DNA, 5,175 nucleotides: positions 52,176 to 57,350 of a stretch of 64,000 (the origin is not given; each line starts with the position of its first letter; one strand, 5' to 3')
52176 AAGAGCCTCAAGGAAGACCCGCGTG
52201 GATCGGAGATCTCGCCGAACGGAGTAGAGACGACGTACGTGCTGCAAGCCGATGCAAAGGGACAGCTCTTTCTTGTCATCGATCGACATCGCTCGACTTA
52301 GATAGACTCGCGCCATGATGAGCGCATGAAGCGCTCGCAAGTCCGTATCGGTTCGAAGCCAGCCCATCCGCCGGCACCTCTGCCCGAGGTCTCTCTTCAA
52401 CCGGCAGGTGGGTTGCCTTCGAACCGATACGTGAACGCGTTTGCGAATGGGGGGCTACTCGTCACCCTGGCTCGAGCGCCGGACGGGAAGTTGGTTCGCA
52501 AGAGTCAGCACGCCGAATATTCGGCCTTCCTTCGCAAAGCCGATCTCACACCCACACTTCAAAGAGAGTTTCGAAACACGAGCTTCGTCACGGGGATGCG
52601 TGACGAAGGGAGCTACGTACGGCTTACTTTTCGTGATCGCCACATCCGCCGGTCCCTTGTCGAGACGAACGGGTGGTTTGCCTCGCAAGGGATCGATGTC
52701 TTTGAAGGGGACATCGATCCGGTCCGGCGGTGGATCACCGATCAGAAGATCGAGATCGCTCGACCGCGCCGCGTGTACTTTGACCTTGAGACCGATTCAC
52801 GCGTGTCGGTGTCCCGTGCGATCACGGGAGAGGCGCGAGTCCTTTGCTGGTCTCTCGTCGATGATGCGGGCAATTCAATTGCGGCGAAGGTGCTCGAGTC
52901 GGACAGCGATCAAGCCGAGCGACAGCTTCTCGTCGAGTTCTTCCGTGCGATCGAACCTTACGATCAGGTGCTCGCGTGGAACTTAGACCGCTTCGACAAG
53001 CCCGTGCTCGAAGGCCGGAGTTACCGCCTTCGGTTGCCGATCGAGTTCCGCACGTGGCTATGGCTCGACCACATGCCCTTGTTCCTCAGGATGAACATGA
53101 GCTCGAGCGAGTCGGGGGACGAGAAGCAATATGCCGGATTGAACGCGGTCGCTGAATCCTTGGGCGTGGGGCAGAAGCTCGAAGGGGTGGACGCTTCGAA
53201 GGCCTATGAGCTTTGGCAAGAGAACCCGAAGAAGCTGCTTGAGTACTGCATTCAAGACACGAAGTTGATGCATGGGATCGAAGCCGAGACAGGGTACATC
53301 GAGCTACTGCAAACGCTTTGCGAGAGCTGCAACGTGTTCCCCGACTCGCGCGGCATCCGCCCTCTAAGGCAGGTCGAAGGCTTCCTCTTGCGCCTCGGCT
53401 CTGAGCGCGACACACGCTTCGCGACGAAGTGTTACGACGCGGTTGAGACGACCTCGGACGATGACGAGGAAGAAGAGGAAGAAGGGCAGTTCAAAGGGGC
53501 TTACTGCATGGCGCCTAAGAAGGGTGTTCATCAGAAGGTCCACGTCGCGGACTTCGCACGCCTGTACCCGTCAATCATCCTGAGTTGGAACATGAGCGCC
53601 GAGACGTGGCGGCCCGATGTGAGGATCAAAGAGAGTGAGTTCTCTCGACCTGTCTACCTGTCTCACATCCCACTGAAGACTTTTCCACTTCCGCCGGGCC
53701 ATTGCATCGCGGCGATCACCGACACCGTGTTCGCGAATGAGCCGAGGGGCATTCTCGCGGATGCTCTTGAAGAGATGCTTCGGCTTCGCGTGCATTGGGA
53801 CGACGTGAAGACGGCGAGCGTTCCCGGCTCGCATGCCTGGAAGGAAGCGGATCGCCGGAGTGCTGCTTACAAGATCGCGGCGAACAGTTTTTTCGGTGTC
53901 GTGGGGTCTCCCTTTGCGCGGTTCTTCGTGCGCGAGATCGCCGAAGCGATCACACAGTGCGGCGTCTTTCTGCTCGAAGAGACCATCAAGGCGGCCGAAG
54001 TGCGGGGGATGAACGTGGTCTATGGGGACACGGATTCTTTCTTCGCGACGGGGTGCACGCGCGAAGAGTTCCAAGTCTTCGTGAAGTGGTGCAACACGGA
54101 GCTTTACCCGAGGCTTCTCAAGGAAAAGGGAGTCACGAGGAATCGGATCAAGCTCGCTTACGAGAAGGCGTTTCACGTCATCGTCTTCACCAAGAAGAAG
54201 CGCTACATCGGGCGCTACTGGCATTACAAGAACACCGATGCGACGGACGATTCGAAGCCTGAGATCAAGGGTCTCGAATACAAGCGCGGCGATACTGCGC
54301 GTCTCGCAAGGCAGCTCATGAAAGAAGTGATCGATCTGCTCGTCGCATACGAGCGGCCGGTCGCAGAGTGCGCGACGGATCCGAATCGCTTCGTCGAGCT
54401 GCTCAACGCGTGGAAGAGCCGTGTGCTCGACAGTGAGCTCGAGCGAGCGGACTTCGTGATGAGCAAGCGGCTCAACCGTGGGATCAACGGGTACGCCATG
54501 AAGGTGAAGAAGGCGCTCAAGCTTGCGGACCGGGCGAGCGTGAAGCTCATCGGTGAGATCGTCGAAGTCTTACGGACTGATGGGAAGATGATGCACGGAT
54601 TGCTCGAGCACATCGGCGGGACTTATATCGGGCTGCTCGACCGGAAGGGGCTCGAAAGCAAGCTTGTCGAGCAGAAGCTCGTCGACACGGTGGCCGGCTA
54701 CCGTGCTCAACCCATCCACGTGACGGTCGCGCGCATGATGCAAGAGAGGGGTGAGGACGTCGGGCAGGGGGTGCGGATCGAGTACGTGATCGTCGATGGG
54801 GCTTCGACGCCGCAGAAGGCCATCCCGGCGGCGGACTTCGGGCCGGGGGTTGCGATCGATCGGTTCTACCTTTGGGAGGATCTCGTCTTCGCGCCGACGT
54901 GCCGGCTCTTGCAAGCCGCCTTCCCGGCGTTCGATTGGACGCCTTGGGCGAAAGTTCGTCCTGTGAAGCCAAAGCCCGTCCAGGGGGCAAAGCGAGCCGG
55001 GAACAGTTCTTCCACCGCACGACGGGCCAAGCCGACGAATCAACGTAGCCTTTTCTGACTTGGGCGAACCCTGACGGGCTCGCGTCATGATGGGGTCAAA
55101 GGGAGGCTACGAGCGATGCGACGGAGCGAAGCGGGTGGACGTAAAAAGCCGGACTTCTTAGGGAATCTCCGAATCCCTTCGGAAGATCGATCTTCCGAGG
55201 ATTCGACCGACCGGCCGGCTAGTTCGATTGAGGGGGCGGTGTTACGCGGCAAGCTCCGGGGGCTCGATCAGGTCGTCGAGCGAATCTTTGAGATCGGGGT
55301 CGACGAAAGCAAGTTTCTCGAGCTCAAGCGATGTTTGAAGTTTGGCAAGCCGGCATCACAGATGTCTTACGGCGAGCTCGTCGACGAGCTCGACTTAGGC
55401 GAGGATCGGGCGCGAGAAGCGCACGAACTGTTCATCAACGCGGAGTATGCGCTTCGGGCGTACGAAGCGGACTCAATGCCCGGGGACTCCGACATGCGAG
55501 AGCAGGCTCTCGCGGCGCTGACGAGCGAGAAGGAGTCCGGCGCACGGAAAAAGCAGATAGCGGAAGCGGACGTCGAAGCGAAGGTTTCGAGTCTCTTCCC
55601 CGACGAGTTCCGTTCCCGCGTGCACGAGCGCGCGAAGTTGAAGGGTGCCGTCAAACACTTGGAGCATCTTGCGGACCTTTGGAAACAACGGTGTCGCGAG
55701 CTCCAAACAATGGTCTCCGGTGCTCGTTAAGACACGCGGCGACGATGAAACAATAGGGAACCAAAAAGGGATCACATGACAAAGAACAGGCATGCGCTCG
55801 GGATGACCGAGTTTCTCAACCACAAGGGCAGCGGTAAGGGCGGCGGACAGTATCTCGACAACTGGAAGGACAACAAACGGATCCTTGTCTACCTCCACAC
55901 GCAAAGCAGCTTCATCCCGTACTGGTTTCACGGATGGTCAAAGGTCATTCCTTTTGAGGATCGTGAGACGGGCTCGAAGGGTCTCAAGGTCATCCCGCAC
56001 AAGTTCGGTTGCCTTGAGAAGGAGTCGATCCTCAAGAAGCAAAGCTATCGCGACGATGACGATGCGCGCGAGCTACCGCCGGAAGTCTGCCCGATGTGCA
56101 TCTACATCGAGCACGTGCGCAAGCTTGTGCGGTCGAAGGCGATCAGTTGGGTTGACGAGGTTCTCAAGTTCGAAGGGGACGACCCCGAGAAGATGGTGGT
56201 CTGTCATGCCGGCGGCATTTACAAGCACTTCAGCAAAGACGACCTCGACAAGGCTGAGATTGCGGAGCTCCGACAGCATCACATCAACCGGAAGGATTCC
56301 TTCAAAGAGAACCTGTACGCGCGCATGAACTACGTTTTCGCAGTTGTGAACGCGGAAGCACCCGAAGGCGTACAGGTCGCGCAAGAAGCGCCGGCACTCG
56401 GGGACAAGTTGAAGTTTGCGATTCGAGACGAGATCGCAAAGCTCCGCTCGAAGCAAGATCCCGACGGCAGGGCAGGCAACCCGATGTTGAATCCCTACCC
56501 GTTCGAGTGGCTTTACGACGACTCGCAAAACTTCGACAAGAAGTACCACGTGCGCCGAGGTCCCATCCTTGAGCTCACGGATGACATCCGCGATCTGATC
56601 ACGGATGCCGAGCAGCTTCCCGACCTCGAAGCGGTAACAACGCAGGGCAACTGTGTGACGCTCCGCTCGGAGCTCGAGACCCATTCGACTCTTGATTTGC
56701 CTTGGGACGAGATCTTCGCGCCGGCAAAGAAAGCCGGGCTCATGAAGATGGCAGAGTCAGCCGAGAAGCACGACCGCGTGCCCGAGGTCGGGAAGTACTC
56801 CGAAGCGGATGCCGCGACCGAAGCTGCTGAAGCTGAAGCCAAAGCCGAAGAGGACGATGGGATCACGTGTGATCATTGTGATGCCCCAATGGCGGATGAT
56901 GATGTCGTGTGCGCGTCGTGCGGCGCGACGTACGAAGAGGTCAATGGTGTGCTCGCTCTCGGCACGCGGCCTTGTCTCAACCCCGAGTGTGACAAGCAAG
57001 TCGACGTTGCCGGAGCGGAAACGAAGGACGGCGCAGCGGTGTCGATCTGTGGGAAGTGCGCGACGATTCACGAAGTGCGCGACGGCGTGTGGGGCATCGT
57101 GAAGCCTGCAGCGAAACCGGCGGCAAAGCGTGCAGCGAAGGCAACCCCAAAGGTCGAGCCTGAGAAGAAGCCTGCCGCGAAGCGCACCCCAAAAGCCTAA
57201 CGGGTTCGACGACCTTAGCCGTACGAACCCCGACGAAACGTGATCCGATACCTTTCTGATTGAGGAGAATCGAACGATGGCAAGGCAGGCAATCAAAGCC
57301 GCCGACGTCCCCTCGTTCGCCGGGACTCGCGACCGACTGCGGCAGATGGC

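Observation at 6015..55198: Ten exact copies of a dispersed 20-bp palindrome with an asymmetric flank and block-wise orientation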

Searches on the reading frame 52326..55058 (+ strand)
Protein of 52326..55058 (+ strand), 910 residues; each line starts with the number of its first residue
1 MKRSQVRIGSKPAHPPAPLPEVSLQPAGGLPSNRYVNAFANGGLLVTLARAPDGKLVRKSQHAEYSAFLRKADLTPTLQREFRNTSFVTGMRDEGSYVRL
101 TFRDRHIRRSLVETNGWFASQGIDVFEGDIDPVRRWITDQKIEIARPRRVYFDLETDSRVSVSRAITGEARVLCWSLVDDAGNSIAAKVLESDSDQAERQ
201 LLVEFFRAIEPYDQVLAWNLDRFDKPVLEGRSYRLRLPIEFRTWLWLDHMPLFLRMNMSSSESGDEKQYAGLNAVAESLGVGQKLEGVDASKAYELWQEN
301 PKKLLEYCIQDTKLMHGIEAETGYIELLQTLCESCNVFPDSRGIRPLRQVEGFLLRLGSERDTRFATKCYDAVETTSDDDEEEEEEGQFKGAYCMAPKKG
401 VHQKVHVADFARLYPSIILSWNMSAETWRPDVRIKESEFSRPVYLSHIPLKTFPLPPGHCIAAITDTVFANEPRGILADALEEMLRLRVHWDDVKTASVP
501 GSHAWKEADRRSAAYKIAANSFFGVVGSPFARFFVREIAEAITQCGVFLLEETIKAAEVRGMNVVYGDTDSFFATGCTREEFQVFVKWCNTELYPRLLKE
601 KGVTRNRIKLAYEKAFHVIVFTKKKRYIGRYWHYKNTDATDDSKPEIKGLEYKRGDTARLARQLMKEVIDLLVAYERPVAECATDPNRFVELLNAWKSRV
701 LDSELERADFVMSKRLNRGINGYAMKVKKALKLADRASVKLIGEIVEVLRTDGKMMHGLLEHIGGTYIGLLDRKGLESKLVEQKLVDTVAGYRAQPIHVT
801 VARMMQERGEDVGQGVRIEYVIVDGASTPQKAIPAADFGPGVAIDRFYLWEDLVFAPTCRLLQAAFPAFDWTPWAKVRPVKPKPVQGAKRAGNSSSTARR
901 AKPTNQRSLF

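Call 14: search_protein_families(library=phrogs, proteins=[window:52326-55058:+], max_evalue=0.00001)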
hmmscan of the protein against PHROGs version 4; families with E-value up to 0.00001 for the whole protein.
window:52326-55058:+ (910 aa): 4 families
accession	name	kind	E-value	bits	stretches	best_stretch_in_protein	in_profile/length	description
phrog_262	-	DNA, RNA and nucleotide metabolism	4.9e-52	178.1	1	269-673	276-702/856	DNA polymerase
phrog_2062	-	DNA, RNA and nucleotide metabolism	1.8e-19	70.7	1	272-495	280-482/502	DNA polymerase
phrog_1918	-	DNA, RNA and nucleotide metabolism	3.8e-15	56.8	1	508-674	35-232/382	DNA polymerase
phrog_403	-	DNA, RNA and nucleotide metabolism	4.1e-08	33.5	1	165-318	93-242/321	DNA polymerase exonuclease subunit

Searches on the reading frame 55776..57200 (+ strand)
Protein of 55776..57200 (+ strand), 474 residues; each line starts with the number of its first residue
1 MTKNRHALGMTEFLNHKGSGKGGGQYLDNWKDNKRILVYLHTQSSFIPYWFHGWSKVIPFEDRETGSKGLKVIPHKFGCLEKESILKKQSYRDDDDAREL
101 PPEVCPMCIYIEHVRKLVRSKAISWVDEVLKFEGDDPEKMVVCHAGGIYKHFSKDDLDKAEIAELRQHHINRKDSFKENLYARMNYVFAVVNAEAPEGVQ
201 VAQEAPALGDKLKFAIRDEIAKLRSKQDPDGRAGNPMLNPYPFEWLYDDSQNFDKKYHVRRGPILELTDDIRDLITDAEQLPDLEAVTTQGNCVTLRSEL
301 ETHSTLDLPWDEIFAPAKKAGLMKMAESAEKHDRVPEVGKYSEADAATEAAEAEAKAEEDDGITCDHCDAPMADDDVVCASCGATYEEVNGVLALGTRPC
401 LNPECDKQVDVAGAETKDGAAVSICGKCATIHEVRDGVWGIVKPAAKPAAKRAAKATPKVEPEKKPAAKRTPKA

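Call 34: search_protein_families(library=pfam, proteins=[window:55776-57200:+], max_evalue=0.01)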
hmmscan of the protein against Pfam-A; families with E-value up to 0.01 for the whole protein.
window:55776-57200:+ (474 aa): 1 family
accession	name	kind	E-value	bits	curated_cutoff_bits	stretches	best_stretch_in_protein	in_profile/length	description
PF13248.11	Zn_ribbon_3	-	0.00023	20.9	27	1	363-384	3-24/26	zinc-ribbon domain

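Call 58: search_protein_families(library=phrogs, proteins=[window:55776-57200:+], max_evalue=0.001)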
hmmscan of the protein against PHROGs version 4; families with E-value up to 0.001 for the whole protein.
window:55776-57200:+ (474 aa): 0 families
